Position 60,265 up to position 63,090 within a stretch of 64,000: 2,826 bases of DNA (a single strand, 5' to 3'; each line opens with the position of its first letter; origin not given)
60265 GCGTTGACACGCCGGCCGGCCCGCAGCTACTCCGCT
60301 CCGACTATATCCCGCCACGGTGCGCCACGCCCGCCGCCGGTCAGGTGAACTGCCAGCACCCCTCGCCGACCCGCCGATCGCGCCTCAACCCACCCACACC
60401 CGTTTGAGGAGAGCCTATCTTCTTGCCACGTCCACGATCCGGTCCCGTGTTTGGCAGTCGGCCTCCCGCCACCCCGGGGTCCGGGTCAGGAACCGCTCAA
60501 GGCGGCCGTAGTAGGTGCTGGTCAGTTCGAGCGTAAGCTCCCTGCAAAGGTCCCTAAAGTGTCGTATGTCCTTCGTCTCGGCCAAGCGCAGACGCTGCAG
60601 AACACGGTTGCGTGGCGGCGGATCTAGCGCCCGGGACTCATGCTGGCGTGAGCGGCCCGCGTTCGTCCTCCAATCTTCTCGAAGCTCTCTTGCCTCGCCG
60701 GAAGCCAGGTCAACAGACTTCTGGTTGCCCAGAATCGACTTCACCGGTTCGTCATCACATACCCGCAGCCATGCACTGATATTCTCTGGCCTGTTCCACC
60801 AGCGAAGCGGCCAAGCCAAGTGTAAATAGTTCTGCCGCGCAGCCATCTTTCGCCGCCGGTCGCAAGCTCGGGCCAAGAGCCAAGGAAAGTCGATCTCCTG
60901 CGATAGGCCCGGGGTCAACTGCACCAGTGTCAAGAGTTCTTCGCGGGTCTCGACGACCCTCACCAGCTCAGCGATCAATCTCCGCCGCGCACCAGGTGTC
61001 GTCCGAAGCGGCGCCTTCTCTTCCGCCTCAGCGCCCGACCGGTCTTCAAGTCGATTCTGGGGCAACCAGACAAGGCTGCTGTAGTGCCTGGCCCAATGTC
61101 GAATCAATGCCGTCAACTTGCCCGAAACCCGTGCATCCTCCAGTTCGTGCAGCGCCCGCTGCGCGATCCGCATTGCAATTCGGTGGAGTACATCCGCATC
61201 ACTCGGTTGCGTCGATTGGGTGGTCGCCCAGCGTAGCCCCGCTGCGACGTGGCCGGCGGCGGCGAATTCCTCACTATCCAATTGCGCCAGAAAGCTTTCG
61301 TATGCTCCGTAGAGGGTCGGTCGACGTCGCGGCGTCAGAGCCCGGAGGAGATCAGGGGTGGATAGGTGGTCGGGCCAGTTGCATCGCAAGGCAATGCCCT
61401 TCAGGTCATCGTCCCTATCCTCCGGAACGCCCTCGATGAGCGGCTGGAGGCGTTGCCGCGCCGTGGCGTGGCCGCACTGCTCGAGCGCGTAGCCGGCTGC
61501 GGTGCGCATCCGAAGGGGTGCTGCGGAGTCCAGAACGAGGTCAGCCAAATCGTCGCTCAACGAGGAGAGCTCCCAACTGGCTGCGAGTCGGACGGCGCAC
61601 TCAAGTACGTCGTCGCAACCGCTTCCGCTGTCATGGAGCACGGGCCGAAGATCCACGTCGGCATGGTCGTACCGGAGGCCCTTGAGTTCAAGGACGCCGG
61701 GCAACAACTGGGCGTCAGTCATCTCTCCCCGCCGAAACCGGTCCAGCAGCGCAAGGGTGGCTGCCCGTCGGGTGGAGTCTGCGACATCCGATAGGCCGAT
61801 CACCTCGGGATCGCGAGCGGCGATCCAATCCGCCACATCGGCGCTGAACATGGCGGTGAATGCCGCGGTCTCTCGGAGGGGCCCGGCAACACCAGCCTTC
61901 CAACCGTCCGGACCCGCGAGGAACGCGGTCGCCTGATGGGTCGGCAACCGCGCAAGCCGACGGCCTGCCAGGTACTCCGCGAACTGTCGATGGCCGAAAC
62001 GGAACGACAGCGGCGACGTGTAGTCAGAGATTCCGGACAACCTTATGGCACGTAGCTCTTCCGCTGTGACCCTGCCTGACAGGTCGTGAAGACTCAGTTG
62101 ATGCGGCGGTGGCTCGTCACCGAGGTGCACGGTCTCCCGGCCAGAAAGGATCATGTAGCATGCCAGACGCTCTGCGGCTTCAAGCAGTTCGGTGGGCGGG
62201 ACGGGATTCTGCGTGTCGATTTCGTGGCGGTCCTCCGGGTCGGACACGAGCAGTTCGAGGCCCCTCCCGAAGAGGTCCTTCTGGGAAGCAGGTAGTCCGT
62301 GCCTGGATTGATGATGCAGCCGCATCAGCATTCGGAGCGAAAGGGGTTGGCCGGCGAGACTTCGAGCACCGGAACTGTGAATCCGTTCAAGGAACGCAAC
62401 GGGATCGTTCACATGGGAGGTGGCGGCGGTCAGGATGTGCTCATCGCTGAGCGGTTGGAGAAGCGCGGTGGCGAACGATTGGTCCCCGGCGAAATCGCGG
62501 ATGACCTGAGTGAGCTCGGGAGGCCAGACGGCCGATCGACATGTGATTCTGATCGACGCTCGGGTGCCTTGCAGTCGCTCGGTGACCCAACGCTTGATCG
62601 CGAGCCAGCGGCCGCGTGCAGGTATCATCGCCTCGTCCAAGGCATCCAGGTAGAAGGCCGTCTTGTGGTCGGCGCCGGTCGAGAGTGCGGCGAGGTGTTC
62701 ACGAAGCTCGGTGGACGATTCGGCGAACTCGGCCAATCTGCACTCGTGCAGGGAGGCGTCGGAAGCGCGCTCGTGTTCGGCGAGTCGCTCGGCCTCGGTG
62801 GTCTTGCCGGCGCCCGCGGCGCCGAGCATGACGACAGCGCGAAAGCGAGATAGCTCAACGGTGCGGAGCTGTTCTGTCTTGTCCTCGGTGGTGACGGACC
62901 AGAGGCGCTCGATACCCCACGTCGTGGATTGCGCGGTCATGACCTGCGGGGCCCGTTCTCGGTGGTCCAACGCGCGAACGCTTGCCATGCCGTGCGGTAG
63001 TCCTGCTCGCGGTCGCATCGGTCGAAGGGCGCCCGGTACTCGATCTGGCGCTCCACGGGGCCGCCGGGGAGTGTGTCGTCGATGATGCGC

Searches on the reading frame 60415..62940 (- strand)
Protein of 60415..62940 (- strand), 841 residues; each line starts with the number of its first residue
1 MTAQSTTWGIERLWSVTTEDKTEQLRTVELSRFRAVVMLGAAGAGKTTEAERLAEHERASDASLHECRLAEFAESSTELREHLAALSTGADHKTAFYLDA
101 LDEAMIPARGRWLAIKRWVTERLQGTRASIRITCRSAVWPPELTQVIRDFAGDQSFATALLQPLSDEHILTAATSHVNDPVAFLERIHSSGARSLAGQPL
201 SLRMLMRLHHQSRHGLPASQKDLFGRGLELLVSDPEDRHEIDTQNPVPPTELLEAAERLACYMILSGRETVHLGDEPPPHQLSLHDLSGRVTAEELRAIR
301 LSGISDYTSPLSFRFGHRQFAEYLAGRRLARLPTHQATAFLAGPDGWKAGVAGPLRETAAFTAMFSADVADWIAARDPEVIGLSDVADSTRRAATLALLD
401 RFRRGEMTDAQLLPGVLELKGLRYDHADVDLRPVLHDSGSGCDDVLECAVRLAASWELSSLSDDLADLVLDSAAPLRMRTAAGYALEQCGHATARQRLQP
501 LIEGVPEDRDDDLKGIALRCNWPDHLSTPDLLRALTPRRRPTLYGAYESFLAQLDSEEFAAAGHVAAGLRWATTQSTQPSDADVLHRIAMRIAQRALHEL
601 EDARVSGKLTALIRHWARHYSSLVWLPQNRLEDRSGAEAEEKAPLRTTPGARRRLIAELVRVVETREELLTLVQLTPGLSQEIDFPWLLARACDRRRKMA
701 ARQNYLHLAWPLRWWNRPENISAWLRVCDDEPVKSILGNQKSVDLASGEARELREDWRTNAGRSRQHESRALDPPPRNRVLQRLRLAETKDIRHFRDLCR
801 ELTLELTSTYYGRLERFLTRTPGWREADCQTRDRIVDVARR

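Call 32: find_encoding_contigs(protein=window:60415-62940:-, flank=10000, max_places=4)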
Protein window:60415-62940:- (841 aa): 7 contigs read that carry it; 4 places shown.
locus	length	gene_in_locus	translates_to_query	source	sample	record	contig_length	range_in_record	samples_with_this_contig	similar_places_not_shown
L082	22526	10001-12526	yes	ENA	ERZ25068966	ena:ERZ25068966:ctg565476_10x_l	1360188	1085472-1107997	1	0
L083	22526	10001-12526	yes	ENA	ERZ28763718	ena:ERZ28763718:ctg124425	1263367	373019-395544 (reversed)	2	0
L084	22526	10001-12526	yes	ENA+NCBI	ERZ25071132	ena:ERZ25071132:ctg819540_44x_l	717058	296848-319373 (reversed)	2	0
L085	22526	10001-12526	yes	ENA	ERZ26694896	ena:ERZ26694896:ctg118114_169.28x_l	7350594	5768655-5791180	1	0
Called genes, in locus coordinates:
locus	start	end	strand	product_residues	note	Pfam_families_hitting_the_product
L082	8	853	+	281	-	PF08843:AbiEii (weak)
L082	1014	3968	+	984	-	PF00176:SNF2-rel_dom, PF00270:DEAD (weak), PF04851:ResIII, PF00271:Helicase_C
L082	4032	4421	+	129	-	PF04014:MazE_antitoxin (weak)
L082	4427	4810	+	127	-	PF01850:PIN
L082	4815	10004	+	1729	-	PF07669:Eco57I (weak)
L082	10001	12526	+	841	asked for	-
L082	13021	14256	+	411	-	PF14690:Zn_ribbon_ISL3 (weak), PF13542:HTH_Tnp_ISL3, PF01610:DDE_Tnp_ISL3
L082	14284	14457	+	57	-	-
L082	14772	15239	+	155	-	-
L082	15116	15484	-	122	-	PF15919:HicB_lk_antitox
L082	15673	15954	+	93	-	-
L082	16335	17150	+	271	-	-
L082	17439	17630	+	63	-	-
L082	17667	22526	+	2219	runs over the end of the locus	PF00270:DEAD, PF00271:Helicase_C, PF09369:MZB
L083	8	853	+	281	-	PF08843:AbiEii (weak)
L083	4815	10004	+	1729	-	PF07669:Eco57I (weak)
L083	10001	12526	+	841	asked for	-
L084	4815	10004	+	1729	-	PF07669:Eco57I (weak)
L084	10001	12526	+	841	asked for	-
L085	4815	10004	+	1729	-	PF07669:Eco57I (weak)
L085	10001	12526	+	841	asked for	-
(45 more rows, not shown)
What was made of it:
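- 60415..62940 (-): N-terminal 841-aa part of a P-loop (weakly STAND-like) NTPase gene. Its start overlaps the armB stop. The gene call overlaps the ArmB stop by 4 nt (call 32).
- Other assemblies of this genome show AbiEii, ArmA (984 aa), MazE-like, PIN, ArmB (1729 aa), cargo, ArmC, ArmD (call 32). The arm ORFs are intact in four independent assemblies (call 32).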

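Call 57: search_protein_families(library=pfam, proteins=[window:60415-62940:-], max_evalue=1)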
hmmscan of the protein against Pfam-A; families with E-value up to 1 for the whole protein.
window:60415-62940:- (841 aa): 7 families
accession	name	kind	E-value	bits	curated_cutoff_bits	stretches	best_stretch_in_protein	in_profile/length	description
PF13401.12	AAA_22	-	0.009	16.8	27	1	36-124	8-80/130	AAA domain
PF13191.12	AAA_16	-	0.016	16.1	32.6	1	24-209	15-159/167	AAA ATPase domain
PF13671.12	AAA_33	-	0.017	15.9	27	1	36-58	2-24/143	AAA domain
PF20720.3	nSTAND3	-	0.02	15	27.2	1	30-83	14-61/155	Novel STAND NTPase 3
PF13521.12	AAA_28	-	0.028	15.1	27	1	36-57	2-24/164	AAA domain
PF13604.12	AAA_30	-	0.037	14.2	27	1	25-84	10-67/191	AAA domain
PF05729.18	NACHT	-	0.13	12.5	26.7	1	34-57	1-24/167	NACHT domain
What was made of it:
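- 60415..62940 (-): Weak AAA/nSTAND3/NACHT hits (call 57).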

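Call 93: search_protein_families(library=padloc, proteins=[L082:1014-3965:+, L082:4815-10001:+, L082:8-850:+, L082:4427-4807:+], max_evalue=0.00001)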
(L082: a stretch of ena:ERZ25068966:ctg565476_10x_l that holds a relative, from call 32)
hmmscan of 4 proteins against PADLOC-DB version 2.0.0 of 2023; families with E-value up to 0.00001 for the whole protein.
L082:1014-3965:+ (984 aa): 33 families (the best 25 are shown)
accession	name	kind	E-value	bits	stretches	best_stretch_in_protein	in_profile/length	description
PDLC02621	DrmD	-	6.1e-100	333.9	2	12-421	12-432/1040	DrmD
PDLC02572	DrmA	-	2.8e-70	235.4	2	14-413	15-421/1043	DrmA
PDLC00659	HmaA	-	1.4e-57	193.3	2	106-421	97-405/1176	SNF2 helicase / DEAD-box helicase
PDLC02504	BrxHI|BrxHII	-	7.4e-57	191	2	115-411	111-395/971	BrxHII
PDLC02633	DrmD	-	8.9e-57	190.7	2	116-458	128-471/839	DrmD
PDLC02500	BrxHI|BrxHII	-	2.2e-56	190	2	110-345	87-327/933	BrxHI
PDLC02632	DrmD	-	3.3e-52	175.9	2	116-452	126-457/662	DrmD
PDLC02853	DpdE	-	2.8e-42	142.7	2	108-339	92-314/985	DpdE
PDLC02840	DpdE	-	4.3e-39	132.6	3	416-592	510-673/1091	DpdE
PDLC02843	DpdE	-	6.1e-38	128.4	2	13-307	57-315/1091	DpdE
PDLC02620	DrmD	-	6.5e-37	125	2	114-414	100-392/1060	DrmD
PDLC02624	DrmD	-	3.5e-36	122.9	2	151-452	2-298/652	DrmD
PDLC02623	DrmD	-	2.2e-34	116.4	2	469-617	526-663/1040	DrmD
PDLC02634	DrmD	-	5.4e-34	115.1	2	116-415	94-385/900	DrmD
PDLC02619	DrmD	-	4.1e-33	112.5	2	93-258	12-174/872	DrmD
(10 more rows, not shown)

L082:4815-10001:+ (1729 aa): 20 families
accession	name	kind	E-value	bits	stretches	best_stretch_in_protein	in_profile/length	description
PDLC03614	REase_MTase_IIG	-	6.8e-252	837.3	2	174-1024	173-996/1584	Type IIG restriction enzyme-methyltransferase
PDLC03611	REase_MTase_IIG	-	1.4e-194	647.1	3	171-1020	152-976/1532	Type IIG restriction enzyme-methyltransferase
PDLC02643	DrmMI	-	7.2e-51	171.2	2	524-687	537-730/1347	DrmMI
PDLC02638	DrmMI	-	3e-38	129.6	2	532-691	543-734/935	DrmMI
PDLC03622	REase_MTase_IIG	-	2.5e-23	79.5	1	943-1004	801-856/1524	Type IIG restriction enzyme-methyltransferase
PDLC02639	DrmMI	-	1.4e-22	77.9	1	542-682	249-391/803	DrmMI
PDLC03618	REase_MTase_IIG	-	5.3e-21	71.7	1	525-681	532-716/1429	Type IIG restriction enzyme-methyltransferase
PDLC02645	DrmMI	-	1.2e-19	68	1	525-693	532-728/772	DrmMI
PDLC03613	REase_MTase_IIG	-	2.7e-19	66.4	1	400-678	339-615/1250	Type IIG restriction enzyme-methyltransferase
PDLC02644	DrmMI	-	4.3e-19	66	1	524-680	47-231/988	DrmMI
PDLC03620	REase_MTase_IIG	-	2.8e-13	46.4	1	417-678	460-726/1378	Type IIG restriction enzyme-methyltransferase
PDLC03609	REase_MTase_IIG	-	1.1e-12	44.6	1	573-677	433-533/1066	Type IIG restriction enzyme-methyltransferase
PDLC03604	REase_MTase_IIG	-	1.8e-09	34.2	1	523-656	338-473/1011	Type IIG restriction enzyme-methyltransferase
PDLC03629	REase_MTase_IIG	-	2.4e-09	33.6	1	574-678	433-536/1182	Type IIG restriction enzyme-methyltransferase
PDLC02646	DrmMI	-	3.8e-09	33.2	0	626-679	46-99/792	DrmMI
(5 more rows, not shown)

L082:8-850:+ (281 aa): 0 families

L082:4427-4807:+ (127 aa): 0 families
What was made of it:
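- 62937..64000 (-): 3' end of armB, the PglX-like N6-adenine methyltransferase (last ~353 codons; the gene runs off the window). PADLOC REase_MTase_IIG at 7e-252, plus DrmMI and PglX (call 93).
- ArmA hits DrmD and BrxHII; ArmB hits type IIG methyltransferase, DrmMI and PglX (call 93).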

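Call 94: search_protein_families(library=pfam, proteins=[L082:1014-3965:+, L082:4815-10001:+], max_evalue=0.001)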
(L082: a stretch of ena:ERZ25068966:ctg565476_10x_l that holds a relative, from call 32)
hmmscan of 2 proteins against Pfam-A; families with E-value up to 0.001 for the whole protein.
L082:1014-3965:+ (984 aa): 4 families
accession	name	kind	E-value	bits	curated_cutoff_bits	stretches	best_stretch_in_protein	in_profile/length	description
PF00271.37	Helicase_C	-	5.3e-16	59.3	23.5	1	469-574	12-110/110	Helicase conserved C-terminal domain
PF00176.29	SNF2-rel_dom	-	1.8e-10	40.8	24.9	1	133-315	20-189/290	SNF2-related domain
PF04851.21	ResIII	-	2.1e-10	41.2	22.5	1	114-290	4-163/164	Type III restriction enzyme, res subunit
PF00270.35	DEAD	-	3.5e-06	27.3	26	1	130-290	14-161/167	DEAD/DEAH box helicase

L082:4815-10001:+ (1729 aa): 3 families
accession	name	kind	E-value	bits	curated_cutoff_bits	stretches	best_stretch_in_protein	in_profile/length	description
PF07669.17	Eco57I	-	4.5e-09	37.1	25.3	1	633-990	2-88/171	Eco57I restriction-modification methylase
PF02384.22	N6_Mtase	-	7.1e-05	22.7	20.4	1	541-657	23-103/311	N-6 DNA Methylase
PF20473.4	MmeI_Mtase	-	0.00022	20.9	27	1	573-653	17-84/259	MmeI, DNA-methyltransferase domain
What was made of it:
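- On ARMADA type II: Pfam Eco57I/N6_Mtase; PADLOC type IIG methyltransferase, DrmMI and PglX (calls 93, 94).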
